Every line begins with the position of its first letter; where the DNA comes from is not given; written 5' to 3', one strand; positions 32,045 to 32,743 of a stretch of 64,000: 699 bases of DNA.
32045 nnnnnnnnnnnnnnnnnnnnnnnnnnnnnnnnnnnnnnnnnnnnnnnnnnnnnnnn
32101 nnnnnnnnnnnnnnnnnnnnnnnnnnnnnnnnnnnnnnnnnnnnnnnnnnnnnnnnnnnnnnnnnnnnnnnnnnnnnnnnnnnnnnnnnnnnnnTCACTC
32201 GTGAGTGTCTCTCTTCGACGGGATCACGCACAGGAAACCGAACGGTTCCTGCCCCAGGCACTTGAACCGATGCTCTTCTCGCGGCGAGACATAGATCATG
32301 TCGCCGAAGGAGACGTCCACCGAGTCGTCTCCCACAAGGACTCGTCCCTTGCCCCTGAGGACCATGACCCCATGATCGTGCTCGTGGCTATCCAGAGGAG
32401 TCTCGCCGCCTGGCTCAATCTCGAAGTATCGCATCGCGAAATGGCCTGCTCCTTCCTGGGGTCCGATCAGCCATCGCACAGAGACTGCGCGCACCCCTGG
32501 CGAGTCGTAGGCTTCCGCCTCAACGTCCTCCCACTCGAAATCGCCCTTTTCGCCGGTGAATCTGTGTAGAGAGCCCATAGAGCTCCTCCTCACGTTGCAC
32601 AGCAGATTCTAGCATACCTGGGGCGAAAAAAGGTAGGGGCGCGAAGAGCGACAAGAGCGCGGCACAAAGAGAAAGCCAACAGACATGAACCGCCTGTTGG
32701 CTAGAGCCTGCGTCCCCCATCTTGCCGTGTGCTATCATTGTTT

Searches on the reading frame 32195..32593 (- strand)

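Call 12: search_protein_families(library=pfam, proteins=[window:32195-32593:-], max_evalue=0.001)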
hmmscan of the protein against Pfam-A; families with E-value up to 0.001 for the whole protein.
window:32195-32593:- (132 aa): 1 family
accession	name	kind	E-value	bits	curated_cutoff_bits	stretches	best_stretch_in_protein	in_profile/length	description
PF07883.17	Cupin_2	-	3.4e-16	59.1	27.2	1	56-123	2-69/70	Cupin domain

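Call 62: search_protein_families(library=ncbifam, proteins=[window:32195-32593:-], max_evalue=0.00001)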
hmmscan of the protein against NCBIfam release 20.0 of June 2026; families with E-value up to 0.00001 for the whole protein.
window:32195-32593:- (132 aa): 1 family
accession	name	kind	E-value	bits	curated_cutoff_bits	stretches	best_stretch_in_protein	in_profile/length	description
TIGR03214.2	ura-cupin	equivalog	3.1e-09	36.7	200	1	25-123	142-240/249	(S)-ureidoglycine aminohydrolase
